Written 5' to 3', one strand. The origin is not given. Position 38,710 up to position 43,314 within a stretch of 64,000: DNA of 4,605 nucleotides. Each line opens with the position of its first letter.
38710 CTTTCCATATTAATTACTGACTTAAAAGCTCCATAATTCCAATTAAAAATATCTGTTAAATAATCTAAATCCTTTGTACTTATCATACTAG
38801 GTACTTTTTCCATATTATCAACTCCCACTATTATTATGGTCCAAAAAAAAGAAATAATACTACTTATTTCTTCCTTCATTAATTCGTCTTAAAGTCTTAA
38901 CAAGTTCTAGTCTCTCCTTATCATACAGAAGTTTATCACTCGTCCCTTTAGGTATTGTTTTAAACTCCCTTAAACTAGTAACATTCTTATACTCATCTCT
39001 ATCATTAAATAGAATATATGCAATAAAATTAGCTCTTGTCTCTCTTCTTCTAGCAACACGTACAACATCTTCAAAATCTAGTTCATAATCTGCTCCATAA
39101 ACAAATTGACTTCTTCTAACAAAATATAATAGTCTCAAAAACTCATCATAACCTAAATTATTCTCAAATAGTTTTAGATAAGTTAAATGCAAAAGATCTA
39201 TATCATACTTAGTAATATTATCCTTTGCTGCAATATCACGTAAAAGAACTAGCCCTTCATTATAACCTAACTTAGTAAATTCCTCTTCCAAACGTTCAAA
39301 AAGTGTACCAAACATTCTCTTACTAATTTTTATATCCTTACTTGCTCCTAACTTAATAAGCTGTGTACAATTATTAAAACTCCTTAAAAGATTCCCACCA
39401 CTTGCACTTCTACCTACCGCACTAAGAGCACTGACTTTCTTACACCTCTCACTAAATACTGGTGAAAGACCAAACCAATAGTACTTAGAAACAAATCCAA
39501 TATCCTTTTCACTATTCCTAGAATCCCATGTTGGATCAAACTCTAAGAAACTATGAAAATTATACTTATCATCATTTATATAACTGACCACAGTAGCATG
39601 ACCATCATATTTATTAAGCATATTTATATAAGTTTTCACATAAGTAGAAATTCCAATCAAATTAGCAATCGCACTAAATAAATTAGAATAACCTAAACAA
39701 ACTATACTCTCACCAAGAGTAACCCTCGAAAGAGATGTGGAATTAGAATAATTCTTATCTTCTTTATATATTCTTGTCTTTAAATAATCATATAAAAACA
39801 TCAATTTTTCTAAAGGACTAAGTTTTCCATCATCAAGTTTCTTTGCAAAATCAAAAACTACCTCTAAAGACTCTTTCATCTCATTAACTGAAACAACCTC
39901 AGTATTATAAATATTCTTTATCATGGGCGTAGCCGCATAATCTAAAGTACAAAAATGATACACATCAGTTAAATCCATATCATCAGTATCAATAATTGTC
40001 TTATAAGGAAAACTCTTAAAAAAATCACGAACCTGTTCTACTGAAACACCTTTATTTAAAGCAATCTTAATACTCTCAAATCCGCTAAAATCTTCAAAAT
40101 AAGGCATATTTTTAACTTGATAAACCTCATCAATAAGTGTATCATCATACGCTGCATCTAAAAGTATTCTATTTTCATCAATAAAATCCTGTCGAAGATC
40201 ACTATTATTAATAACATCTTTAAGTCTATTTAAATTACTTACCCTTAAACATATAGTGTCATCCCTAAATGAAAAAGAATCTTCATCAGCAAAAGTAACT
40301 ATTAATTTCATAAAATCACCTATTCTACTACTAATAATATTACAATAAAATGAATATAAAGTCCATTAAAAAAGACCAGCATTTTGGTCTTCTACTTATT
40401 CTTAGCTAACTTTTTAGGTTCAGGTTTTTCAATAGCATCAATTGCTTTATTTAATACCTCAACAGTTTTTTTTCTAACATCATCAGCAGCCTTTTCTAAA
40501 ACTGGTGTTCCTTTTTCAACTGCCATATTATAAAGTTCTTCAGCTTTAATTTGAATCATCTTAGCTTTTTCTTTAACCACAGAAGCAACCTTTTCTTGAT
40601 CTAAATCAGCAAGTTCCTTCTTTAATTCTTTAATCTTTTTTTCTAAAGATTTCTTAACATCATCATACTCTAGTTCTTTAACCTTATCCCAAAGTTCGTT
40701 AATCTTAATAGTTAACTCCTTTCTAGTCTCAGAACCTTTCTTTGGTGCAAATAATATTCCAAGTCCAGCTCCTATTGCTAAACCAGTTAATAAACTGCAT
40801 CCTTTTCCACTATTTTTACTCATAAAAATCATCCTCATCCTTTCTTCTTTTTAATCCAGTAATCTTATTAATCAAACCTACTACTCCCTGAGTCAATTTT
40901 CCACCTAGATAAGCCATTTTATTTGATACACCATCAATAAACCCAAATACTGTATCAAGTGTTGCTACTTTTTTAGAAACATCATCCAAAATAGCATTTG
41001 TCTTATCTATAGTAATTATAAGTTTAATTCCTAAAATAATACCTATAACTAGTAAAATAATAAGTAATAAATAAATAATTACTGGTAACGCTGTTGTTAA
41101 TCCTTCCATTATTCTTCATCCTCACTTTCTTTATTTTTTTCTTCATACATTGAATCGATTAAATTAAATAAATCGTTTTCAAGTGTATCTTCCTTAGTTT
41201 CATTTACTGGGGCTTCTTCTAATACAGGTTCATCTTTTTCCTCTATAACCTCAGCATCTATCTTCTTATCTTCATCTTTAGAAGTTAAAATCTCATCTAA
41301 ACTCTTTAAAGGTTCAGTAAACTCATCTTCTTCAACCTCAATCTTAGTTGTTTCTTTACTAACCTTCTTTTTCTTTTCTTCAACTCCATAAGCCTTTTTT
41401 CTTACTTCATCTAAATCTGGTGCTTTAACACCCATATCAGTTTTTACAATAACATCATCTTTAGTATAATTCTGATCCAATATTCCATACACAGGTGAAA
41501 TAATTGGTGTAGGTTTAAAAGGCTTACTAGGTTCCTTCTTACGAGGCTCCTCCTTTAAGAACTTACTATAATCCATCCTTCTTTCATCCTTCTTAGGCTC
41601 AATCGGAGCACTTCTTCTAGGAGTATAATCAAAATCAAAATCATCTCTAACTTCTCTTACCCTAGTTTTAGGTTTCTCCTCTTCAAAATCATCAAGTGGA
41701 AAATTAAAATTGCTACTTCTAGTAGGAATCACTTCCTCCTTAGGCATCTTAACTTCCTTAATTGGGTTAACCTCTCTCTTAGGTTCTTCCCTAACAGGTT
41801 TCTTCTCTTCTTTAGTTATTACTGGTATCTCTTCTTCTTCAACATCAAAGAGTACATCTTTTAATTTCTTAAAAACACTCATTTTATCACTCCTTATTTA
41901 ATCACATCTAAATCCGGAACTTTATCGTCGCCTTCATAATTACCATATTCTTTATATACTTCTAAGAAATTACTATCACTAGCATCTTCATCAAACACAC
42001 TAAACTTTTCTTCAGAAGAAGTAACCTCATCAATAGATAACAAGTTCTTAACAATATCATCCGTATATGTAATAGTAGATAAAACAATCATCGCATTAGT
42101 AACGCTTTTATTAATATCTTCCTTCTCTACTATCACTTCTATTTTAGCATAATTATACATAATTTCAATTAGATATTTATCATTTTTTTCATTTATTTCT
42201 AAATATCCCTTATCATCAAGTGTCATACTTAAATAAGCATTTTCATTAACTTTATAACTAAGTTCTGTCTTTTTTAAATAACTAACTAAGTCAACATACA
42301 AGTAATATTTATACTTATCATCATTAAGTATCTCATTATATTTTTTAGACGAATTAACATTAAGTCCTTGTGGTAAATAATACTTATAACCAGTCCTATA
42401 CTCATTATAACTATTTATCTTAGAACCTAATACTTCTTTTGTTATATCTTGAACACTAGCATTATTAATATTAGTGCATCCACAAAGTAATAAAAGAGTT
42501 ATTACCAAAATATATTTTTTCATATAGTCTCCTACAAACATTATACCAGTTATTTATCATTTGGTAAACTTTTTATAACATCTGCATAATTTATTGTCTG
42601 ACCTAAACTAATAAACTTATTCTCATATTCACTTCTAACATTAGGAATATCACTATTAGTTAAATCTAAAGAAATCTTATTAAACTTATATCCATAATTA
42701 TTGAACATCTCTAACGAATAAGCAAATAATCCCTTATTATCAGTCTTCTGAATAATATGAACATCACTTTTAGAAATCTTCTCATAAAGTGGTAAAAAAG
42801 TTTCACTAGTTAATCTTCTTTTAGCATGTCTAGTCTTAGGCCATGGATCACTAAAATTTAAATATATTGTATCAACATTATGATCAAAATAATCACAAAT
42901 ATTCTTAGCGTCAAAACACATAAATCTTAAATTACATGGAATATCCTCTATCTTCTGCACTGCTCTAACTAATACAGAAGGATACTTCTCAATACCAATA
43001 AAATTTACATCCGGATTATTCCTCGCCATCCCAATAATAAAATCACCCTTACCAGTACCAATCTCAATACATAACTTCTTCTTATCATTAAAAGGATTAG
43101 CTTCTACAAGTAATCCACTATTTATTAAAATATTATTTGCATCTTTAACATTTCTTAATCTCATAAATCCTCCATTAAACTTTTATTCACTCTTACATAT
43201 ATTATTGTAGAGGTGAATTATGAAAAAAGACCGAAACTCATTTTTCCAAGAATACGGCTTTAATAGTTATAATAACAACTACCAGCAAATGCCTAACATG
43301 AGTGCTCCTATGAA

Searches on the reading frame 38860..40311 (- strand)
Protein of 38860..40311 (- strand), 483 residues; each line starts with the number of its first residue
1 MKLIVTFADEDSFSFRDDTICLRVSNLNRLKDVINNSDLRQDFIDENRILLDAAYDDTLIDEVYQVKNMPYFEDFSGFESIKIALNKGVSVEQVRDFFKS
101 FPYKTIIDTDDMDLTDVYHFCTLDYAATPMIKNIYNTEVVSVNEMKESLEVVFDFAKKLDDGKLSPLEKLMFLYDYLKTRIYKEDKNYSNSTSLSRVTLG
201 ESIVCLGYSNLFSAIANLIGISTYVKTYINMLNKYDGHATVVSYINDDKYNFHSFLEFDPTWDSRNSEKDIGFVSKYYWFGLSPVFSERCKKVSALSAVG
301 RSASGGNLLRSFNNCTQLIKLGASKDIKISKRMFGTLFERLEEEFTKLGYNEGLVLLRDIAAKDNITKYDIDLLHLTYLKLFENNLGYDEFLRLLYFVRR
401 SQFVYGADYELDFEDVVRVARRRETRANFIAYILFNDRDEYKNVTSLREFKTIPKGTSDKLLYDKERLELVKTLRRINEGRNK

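Call 9: search_protein_families(library=pfam, proteins=[window:38860-40311:-], max_evalue=0.001)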
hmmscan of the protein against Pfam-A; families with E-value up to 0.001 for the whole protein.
window:38860-40311:- (483 aa): 1 family
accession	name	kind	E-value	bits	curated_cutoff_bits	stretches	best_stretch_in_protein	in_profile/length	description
PF01841.26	Transglut_core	-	1.6e-05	25.6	23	1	155-249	3-102/108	Transglutaminase-like superfamily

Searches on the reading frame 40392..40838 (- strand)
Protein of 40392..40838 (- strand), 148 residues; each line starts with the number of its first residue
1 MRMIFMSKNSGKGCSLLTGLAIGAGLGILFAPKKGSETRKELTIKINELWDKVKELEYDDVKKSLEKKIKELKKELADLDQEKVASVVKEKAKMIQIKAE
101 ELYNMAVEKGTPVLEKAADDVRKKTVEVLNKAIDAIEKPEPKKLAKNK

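Call 9: search_protein_families(library=pfam, proteins=[window:40392-40838:-], max_evalue=0.001)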
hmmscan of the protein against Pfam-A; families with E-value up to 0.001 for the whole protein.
window:40392-40838:- (148 aa): 1 family
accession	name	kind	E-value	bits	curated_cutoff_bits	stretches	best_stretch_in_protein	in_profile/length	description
PF12732.12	YtxH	-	1e-17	64.7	37.5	1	16-75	4-69/71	YtxH-like protein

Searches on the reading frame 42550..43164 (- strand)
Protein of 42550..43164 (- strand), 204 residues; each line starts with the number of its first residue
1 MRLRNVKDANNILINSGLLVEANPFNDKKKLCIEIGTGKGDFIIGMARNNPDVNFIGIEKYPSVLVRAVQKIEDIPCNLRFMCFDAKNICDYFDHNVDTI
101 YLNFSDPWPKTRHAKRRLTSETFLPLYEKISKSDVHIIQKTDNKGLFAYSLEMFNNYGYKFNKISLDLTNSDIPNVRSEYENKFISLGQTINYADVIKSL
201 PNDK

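Call 9: search_protein_families(library=pfam, proteins=[window:42550-43164:-], max_evalue=0.001)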
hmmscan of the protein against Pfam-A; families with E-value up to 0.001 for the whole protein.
window:42550-43164:- (204 aa): 4 families
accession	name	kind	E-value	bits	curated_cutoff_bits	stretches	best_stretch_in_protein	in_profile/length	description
PF02390.23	Methyltransf_4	-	1.6e-36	125.8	24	1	29-191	2-170/173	Putative methyltransferase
PF24675.1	NpmA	-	1.2e-05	25.2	60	1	27-108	22-106/214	16S rRNA (adenine(1408)-N(1))-methyltransferase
PF13649.12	Methyltransf_25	-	1.3e-05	26.3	27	1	34-104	3-72/97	Methyltransferase domain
PF13847.12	Methyltransf_31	-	0.0001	22.4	27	1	28-103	3-81/145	Methyltransferase domain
